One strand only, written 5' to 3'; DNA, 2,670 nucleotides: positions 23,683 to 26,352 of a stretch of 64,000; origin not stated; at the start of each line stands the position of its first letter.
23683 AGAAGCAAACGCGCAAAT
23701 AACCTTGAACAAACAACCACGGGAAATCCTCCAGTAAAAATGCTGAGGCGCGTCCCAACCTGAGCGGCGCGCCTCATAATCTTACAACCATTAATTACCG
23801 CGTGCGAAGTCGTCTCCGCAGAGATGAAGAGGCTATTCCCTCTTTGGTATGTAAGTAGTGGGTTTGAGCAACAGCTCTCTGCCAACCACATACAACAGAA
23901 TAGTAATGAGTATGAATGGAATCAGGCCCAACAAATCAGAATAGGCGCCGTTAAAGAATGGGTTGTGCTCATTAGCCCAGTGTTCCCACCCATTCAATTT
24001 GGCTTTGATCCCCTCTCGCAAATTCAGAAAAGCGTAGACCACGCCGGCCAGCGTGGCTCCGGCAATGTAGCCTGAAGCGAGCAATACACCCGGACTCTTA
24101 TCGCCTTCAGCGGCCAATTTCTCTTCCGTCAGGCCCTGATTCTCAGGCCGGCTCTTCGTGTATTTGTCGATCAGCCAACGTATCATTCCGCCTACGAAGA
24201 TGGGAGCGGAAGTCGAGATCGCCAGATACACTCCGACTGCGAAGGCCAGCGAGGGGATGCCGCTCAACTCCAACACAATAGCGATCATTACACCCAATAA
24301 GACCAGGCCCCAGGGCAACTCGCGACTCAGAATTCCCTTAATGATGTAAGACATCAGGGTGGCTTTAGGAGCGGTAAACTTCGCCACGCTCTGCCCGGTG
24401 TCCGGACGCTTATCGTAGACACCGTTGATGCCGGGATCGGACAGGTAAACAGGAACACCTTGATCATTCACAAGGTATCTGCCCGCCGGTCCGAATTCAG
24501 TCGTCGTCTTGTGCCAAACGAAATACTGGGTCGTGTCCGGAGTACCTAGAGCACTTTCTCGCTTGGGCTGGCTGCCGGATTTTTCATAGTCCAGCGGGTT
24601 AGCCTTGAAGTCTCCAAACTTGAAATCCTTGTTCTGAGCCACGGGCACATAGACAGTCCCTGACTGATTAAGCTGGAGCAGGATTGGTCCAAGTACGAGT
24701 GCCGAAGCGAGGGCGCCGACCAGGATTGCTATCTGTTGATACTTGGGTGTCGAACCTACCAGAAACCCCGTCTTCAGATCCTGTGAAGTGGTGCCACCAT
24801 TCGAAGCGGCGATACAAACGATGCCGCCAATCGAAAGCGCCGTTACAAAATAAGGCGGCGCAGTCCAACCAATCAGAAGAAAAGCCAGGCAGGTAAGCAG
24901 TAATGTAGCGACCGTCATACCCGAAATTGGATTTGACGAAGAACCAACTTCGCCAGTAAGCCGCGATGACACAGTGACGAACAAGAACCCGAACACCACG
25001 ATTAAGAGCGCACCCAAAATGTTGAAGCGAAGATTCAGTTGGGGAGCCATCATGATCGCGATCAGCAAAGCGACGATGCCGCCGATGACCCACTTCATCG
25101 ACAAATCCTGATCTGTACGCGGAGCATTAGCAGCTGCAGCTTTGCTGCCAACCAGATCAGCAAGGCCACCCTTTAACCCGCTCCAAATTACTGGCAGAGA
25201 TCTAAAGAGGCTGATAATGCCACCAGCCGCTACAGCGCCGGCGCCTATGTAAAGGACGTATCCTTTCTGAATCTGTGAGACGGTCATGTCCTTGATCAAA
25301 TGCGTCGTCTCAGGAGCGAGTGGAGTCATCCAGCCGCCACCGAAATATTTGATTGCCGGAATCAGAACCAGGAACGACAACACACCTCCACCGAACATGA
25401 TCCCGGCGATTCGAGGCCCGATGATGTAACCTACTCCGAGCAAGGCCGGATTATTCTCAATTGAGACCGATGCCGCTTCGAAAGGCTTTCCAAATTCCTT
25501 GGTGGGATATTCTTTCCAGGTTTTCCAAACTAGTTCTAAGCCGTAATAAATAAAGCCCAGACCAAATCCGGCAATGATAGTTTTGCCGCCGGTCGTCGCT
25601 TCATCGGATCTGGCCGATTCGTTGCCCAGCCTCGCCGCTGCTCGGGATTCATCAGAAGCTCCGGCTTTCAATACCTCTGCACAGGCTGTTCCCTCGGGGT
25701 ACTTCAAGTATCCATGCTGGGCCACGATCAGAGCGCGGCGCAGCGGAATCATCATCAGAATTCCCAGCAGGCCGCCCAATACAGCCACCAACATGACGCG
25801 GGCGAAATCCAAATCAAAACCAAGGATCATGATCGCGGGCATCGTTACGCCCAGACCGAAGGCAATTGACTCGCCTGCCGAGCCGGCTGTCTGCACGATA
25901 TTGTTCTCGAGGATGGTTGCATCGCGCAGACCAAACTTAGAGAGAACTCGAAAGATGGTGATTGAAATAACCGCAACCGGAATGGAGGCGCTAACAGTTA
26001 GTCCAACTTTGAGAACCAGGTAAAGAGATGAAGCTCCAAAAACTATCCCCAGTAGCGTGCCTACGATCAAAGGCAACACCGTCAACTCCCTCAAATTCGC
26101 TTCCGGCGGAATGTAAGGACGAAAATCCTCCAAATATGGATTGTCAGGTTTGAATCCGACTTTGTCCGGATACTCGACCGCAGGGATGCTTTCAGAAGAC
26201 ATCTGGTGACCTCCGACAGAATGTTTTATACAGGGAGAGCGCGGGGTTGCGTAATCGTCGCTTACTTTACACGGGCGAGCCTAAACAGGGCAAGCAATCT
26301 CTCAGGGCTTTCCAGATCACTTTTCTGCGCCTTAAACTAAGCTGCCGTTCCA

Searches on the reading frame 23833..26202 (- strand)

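Call 75: search_protein_families(library=pfam, proteins=[window:23833-26202:-], max_evalue=0.00001)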
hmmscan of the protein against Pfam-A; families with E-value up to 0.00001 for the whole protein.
window:23833-26202:- (789 aa): 1 family
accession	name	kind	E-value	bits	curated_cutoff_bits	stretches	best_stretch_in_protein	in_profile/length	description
PF03169.20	OPT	-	6.4e-96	322.8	25.8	2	40-526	2-505/623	OPT oligopeptide transporter protein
